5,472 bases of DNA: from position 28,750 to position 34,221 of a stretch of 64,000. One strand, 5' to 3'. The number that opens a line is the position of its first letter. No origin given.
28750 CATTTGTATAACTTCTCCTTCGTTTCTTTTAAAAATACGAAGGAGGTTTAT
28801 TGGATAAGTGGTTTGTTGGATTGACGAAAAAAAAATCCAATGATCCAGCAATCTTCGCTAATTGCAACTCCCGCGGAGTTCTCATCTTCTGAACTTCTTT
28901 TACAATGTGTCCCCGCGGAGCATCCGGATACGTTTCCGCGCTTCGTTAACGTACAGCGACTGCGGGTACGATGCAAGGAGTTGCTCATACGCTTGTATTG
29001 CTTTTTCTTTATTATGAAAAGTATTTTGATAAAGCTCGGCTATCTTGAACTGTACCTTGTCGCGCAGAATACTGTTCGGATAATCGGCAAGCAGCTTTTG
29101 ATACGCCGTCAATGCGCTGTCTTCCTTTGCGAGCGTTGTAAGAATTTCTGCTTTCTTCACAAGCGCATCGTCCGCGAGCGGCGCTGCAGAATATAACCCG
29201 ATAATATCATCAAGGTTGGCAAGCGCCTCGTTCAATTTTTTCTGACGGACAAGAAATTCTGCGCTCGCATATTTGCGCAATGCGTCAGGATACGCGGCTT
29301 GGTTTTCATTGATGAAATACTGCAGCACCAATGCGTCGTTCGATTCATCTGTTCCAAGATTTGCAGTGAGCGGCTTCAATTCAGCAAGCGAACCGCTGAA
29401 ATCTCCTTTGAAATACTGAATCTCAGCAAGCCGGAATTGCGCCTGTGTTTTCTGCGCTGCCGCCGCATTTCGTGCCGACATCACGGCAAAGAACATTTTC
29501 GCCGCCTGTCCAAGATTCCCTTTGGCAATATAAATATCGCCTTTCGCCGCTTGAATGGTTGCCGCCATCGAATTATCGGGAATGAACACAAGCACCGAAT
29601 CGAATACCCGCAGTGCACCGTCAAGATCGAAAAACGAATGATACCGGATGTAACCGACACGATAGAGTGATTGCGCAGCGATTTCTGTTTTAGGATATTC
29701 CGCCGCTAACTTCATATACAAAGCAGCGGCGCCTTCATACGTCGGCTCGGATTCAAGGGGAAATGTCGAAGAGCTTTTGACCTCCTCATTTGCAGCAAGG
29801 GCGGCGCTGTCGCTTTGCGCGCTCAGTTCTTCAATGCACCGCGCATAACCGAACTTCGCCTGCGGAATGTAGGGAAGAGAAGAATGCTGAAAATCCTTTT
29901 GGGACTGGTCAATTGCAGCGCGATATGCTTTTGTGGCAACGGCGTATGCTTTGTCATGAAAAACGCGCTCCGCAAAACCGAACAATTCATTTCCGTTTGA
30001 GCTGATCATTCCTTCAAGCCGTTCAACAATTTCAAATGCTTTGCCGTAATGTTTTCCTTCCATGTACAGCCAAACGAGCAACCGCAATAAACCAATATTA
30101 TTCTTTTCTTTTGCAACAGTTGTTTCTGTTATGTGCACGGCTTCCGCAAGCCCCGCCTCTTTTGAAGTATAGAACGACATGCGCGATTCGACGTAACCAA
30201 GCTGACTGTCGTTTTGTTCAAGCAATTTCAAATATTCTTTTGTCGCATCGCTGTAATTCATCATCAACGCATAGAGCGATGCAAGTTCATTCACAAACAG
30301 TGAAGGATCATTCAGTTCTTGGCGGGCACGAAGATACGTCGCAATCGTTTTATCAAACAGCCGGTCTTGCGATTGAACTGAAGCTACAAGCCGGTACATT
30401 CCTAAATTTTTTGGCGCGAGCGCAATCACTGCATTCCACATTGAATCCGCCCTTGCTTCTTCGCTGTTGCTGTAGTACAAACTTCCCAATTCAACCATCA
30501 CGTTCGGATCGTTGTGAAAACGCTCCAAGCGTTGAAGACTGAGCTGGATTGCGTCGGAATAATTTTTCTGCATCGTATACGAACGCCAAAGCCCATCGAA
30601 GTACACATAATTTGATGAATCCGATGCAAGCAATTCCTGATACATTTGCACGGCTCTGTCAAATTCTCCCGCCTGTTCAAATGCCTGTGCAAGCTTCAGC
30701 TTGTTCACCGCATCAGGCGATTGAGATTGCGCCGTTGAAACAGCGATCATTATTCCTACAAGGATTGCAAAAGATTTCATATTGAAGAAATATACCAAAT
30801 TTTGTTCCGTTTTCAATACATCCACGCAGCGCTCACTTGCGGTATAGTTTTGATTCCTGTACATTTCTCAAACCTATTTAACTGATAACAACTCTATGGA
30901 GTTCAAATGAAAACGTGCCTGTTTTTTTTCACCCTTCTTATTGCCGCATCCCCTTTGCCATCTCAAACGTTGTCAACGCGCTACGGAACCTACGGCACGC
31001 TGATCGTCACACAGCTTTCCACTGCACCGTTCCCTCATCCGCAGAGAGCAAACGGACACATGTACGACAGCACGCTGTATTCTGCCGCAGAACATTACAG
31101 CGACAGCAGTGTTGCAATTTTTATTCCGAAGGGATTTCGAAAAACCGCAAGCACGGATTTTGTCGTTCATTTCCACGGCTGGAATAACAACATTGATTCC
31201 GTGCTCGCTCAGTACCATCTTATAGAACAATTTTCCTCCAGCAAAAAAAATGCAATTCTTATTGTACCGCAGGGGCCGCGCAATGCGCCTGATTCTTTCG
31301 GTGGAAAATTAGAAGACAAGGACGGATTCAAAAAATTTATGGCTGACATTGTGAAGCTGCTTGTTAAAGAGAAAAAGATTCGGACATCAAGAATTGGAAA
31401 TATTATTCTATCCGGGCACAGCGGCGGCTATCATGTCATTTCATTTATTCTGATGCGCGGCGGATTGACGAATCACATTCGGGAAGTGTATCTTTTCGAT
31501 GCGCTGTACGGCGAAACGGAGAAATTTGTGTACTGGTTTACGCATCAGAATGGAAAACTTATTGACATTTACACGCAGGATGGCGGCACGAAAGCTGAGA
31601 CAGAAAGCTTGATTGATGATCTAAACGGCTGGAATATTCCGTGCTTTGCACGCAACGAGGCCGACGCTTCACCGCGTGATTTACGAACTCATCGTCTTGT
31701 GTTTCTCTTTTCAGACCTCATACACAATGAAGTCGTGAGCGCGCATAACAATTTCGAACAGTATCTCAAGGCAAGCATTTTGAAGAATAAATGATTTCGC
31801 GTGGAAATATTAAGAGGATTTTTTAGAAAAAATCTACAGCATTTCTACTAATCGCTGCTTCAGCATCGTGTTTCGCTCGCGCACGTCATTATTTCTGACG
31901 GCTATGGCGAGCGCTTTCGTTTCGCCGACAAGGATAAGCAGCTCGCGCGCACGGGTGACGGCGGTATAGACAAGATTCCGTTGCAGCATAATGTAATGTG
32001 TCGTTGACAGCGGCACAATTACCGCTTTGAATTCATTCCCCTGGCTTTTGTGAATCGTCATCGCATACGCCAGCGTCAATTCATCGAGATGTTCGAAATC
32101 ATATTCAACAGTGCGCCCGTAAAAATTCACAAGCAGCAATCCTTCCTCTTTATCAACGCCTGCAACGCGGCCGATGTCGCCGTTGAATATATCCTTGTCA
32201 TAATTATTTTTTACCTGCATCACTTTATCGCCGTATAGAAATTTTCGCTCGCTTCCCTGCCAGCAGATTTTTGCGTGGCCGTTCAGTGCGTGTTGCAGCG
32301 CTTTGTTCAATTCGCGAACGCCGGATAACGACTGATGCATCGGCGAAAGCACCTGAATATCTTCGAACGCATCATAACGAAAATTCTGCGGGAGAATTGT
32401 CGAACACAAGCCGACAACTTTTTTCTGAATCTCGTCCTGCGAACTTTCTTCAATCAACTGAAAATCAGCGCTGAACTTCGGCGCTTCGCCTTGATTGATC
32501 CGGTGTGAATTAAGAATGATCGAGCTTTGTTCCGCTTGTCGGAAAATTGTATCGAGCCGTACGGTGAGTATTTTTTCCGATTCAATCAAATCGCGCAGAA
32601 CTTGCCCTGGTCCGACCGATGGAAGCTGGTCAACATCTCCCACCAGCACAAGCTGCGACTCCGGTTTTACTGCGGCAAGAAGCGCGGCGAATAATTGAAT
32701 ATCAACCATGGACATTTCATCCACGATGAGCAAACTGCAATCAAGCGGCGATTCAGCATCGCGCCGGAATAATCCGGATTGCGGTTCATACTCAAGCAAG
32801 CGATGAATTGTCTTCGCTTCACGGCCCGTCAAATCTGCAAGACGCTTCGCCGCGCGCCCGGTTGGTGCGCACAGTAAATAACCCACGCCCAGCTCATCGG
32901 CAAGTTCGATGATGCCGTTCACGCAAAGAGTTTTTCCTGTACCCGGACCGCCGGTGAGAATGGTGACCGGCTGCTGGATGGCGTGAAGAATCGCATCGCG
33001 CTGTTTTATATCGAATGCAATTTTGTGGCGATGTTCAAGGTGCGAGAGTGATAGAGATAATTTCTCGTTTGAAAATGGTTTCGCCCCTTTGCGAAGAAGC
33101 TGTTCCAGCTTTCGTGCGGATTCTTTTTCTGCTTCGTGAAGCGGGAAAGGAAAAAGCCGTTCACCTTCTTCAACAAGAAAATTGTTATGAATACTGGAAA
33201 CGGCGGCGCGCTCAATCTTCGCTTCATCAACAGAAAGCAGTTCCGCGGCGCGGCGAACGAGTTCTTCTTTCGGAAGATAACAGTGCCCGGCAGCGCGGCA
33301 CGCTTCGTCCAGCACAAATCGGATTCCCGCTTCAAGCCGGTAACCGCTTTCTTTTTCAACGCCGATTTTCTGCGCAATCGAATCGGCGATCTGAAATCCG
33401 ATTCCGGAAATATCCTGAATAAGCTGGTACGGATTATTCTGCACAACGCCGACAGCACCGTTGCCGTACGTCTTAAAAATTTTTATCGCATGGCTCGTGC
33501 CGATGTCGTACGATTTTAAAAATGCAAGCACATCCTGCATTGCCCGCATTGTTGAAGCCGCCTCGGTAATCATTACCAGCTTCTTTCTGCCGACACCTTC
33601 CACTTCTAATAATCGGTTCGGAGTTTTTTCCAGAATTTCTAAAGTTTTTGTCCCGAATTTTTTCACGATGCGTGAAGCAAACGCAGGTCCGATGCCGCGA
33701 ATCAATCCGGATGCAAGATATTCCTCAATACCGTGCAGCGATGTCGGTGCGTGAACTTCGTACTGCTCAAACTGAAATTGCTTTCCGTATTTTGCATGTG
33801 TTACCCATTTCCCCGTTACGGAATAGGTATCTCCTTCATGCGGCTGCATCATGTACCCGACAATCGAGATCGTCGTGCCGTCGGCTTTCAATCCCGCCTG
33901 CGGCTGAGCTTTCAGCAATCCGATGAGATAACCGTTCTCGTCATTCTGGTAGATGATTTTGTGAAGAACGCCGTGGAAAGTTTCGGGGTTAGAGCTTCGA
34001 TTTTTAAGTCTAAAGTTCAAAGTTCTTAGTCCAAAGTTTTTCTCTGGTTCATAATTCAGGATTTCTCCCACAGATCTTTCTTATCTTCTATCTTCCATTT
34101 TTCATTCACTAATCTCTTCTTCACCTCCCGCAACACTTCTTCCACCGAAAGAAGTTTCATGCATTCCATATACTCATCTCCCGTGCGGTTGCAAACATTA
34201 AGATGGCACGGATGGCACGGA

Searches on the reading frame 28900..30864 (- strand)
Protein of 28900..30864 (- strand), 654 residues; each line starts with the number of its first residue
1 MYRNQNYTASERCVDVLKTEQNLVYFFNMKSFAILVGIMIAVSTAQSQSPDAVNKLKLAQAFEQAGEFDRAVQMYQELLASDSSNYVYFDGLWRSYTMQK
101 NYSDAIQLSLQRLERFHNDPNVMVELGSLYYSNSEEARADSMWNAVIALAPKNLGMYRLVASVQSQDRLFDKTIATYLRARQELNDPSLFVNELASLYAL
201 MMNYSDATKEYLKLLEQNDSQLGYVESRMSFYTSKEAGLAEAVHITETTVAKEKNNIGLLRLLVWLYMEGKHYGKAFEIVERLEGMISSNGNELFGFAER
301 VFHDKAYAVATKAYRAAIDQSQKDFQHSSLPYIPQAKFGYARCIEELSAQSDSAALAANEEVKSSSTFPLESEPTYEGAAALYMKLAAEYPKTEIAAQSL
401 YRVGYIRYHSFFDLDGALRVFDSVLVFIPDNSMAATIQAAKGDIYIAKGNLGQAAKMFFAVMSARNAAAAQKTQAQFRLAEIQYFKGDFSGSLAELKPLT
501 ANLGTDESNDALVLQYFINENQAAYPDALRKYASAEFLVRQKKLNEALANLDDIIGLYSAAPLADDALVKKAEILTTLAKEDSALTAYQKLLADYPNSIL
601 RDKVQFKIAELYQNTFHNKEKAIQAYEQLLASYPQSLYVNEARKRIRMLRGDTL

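Call 7: search_protein_families(library=pfam, proteins=[window:28900-30864:-], max_evalue=0.001)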
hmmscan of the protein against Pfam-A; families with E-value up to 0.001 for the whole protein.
window:28900-30864:- (654 aa): 9 families
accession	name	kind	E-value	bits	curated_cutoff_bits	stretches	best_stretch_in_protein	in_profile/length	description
PF13174.12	TPR_6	-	1.8e-15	56.9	26.3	2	604-636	2-33/33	Tetratricopeptide repeat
PF13428.12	TPR_14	-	1.3e-09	38.2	23.5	0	56-84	5-33/44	Tetratricopeptide repeat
PF14559.12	TPR_19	-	2.7e-09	37.7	25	0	582-640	8-62/68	Tetratricopeptide repeat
PF13424.12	TPR_12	-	3.4e-06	27.6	30.1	0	567-634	5-76/77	Tetratricopeptide repeat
PF12569.14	NatA_aux_su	-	3.5e-06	26.7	33.3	1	58-225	44-175/515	N-terminal acetyltransferase A, auxiliary subunit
PF07719.23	TPR_2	-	6.7e-06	26.3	27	0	57-83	6-32/34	Tetratricopeptide repeat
PF13176.12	TPR_7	-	2e-05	24.7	27.9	0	58-81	5-28/36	Tetratricopeptide repeat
PF13432.12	TPR_16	-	4.4e-05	24.3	32.7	0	56-113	1-57/65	Tetratricopeptide repeat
PF09976.15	TPR_21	-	0.00079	19.6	25.5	0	445-541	86-185/193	Tetratricopeptide repeat-like domain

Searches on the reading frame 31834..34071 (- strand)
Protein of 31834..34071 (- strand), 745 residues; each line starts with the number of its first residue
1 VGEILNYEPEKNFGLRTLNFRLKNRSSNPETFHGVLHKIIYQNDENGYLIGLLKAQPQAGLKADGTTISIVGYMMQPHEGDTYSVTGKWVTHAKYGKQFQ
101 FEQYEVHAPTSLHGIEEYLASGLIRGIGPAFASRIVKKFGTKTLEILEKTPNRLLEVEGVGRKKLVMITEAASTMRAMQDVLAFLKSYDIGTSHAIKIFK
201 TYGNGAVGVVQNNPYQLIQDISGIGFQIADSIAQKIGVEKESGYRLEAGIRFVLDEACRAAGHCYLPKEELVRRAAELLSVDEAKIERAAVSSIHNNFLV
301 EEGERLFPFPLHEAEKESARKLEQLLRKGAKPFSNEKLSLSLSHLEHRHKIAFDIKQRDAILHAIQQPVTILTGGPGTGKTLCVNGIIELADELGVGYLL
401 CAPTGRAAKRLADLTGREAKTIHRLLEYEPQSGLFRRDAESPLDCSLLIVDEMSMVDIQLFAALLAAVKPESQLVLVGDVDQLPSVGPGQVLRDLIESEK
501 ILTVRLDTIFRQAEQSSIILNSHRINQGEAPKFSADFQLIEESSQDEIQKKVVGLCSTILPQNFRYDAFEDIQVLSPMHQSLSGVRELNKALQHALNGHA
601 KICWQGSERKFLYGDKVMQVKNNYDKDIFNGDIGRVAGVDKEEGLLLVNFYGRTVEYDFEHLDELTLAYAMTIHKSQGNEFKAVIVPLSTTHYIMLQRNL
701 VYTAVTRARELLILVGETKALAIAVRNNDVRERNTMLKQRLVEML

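Call 7: search_protein_families(library=pfam, proteins=[window:31834-34071:-], max_evalue=0.001)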
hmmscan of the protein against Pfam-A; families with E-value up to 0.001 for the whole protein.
window:31834-34071:- (745 aa): 11 families
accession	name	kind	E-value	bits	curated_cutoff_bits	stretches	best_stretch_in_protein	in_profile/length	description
PF13245.12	AAA_19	-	5.7e-45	153.2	25.1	1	357-488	1-134/134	AAA domain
PF13604.12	AAA_30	-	1.9e-40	139.1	27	1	356-531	5-174/191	AAA domain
PF14490.11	HHH_RecD2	-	7.3e-38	128.8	27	2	175-265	2-92/92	ATP-dependent RecD2 DNA helicase HHH domain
PF23139.1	OB_YrrC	-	1.1e-22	80.1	27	1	30-109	2-76/76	ATP-dependent DNA helicase YrrC, OB-fold domain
PF13538.12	UvrD_C_2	-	4.9e-20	71.6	27.4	1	667-715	1-52/52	UvrD-like helicase C-terminal domain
PF18335.7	SH3_13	-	2.1e-19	69.5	41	1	588-650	1-65/65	ATP-dependent RecD-like DNA helicase SH3 domain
PF01443.25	Viral_helicase1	-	2.6e-11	44.2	21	1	659-715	172-227/228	Viral superfamily 1 RNA helicase core domain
PF13086.12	AAA_11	-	2.1e-09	38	27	1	353-412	2-69/257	AAA domain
PF14520.12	HHH_5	-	4.4e-08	33.9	27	1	124-172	7-55/57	Helix-hairpin-helix domain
PF13401.12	AAA_22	-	0.00028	21.6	27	0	367-476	5-120/130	AAA domain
PF12826.13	HHH_2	-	0.0003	21.3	27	0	124-163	8-46/64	Helix-hairpin-helix motif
